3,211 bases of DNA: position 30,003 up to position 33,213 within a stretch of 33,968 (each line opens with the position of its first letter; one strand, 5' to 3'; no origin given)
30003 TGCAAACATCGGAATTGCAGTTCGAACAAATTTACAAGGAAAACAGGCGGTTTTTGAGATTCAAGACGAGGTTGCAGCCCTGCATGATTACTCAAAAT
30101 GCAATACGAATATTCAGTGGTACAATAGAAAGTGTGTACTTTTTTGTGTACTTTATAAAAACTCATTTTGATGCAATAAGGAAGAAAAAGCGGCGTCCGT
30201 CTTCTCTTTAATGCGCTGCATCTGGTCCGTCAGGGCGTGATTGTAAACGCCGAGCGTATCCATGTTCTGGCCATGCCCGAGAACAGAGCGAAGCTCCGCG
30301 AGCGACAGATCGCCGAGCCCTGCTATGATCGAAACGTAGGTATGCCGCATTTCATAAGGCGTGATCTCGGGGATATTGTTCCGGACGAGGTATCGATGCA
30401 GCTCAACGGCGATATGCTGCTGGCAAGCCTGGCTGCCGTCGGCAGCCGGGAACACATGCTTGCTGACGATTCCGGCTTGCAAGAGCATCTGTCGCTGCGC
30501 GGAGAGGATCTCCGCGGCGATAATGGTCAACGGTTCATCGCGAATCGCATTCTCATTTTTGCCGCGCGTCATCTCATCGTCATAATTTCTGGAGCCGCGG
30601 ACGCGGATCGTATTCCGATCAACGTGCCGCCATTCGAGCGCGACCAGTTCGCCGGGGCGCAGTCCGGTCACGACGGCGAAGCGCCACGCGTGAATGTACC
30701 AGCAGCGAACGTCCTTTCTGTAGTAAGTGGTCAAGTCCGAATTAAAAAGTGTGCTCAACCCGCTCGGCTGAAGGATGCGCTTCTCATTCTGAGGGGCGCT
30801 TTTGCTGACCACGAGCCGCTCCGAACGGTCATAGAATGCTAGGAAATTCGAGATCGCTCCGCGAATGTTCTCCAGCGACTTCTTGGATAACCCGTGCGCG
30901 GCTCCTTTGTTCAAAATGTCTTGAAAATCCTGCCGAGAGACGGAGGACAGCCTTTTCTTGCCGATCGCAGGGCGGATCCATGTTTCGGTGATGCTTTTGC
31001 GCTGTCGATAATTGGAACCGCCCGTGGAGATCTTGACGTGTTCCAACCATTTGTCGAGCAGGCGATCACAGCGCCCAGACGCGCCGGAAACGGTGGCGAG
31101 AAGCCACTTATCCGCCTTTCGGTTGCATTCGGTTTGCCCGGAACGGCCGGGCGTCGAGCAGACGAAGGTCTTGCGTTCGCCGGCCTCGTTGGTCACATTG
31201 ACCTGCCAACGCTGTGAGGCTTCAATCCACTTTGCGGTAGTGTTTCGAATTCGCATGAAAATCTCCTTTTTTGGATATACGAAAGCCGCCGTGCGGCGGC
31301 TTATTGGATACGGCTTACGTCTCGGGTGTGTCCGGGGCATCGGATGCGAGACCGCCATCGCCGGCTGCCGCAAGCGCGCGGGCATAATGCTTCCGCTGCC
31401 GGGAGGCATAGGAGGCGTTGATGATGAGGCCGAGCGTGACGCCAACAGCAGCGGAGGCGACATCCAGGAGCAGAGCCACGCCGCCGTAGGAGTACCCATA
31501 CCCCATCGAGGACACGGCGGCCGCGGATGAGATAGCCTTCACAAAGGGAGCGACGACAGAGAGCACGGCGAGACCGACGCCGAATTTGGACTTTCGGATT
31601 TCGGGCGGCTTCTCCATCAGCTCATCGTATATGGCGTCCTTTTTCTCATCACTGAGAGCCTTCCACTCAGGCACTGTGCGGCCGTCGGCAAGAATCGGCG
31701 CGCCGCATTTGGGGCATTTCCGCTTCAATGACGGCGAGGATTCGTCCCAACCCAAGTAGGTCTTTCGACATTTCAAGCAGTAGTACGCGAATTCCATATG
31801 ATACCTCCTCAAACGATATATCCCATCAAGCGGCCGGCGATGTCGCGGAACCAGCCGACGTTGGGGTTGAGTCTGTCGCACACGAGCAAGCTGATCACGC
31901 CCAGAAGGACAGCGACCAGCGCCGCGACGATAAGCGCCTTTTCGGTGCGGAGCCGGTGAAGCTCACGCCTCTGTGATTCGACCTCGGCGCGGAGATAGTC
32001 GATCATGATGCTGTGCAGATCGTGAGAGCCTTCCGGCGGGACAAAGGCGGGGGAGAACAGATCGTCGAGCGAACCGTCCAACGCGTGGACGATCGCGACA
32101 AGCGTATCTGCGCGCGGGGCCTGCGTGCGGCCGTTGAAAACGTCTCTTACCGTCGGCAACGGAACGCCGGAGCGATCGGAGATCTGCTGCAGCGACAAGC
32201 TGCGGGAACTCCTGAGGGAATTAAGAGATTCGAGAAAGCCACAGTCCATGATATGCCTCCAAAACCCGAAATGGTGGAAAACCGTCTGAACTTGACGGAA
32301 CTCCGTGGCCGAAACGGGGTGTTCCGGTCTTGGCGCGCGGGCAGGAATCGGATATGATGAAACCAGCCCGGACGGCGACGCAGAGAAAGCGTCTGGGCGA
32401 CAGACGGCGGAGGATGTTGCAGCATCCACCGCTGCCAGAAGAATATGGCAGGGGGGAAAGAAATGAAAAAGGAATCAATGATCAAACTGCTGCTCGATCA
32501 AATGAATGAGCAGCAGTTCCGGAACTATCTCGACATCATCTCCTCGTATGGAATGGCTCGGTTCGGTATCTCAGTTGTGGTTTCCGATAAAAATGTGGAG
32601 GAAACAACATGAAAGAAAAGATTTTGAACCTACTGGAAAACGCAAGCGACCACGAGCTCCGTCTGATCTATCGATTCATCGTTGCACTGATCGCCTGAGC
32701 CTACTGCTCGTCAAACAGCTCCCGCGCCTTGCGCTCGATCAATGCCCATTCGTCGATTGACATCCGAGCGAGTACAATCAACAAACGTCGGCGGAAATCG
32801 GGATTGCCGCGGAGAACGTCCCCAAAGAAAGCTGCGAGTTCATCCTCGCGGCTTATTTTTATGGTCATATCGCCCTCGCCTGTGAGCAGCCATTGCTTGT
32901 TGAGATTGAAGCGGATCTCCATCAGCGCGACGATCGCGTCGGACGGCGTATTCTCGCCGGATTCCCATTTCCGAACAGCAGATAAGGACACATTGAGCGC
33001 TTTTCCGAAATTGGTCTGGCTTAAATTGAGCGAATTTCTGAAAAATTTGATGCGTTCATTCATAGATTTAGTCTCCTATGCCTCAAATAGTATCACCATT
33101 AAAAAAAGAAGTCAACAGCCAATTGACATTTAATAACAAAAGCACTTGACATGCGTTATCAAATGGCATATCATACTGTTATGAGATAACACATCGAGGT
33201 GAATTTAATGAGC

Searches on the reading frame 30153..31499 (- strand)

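Call 37: search_protein_families(library=pfam, proteins=[window:30153-31499:-], max_evalue=0.01)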
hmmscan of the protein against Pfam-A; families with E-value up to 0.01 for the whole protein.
window:30153-31499:- (448 aa): 3 families
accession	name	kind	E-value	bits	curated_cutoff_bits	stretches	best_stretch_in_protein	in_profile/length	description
PF00589.27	Phage_integrase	-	1.5e-12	48.1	27.1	1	266-423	22-169/172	Phage integrase family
PF14659.12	Phage_int_SAM_3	-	2.2e-07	31.4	22.6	1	147-198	5-56/58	Phage integrase, N-terminal SAM-like domain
PF02899.23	Phage_int_SAM_1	-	0.0039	17.9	22.3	1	162-222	20-78/83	Phage integrase, N-terminal SAM-like domain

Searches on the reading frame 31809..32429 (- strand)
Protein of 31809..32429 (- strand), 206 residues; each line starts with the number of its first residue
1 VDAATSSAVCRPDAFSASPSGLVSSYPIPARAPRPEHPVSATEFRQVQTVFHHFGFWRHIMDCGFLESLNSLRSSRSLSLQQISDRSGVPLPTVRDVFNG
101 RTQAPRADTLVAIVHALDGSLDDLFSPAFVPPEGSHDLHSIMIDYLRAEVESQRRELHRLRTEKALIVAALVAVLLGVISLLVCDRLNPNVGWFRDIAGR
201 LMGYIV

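Call 37: search_protein_families(library=pfam, proteins=[window:31809-32429:-], max_evalue=0.01)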
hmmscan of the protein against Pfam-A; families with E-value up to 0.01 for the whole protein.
window:31809-32429:- (206 aa): 4 families
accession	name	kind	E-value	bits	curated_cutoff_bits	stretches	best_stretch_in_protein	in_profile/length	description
PF01381.28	HTH_3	-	2.6e-07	31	23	1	72-124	4-55/55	Helix-turn-helix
PF13560.12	HTH_31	-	2.9e-05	24.7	27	1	69-120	6-57/64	Helix-turn-helix domain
PF13443.12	HTH_26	-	0.0024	18.5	22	1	69-126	2-59/63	Cro/C1-type HTH DNA-binding domain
PF09339.16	HTH_IclR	-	0.0071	16.5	22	0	72-95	12-36/52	IclR helix-turn-helix domain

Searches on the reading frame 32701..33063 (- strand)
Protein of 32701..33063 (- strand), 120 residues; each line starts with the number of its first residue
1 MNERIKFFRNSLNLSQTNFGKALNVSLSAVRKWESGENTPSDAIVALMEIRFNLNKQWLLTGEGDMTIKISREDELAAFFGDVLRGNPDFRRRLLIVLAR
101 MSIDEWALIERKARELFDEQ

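Call 37: search_protein_families(library=pfam, proteins=[window:32701-33063:-], max_evalue=0.01)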
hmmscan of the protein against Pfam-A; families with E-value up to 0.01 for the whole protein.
window:32701-33063:- (120 aa): 5 families
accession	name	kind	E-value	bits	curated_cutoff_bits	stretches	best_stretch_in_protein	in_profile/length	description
PF01381.28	HTH_3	-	1.2e-09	38.5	23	1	5-59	1-55/55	Helix-turn-helix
PF13560.12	HTH_31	-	1.2e-05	26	27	1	8-46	9-48/64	Helix-turn-helix domain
PF12844.13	HTH_19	-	0.00049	20.4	30.2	1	2-64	1-63/64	Helix-turn-helix domain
PF07022.19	Phage_CI_repr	-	0.002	18.8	22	1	18-66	17-64/65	Bacteriophage CI repressor helix-turn-helix domain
PF22495.2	HTH_92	-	0.0022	17.7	27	1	8-41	3-36/45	RsaL-like HTH domain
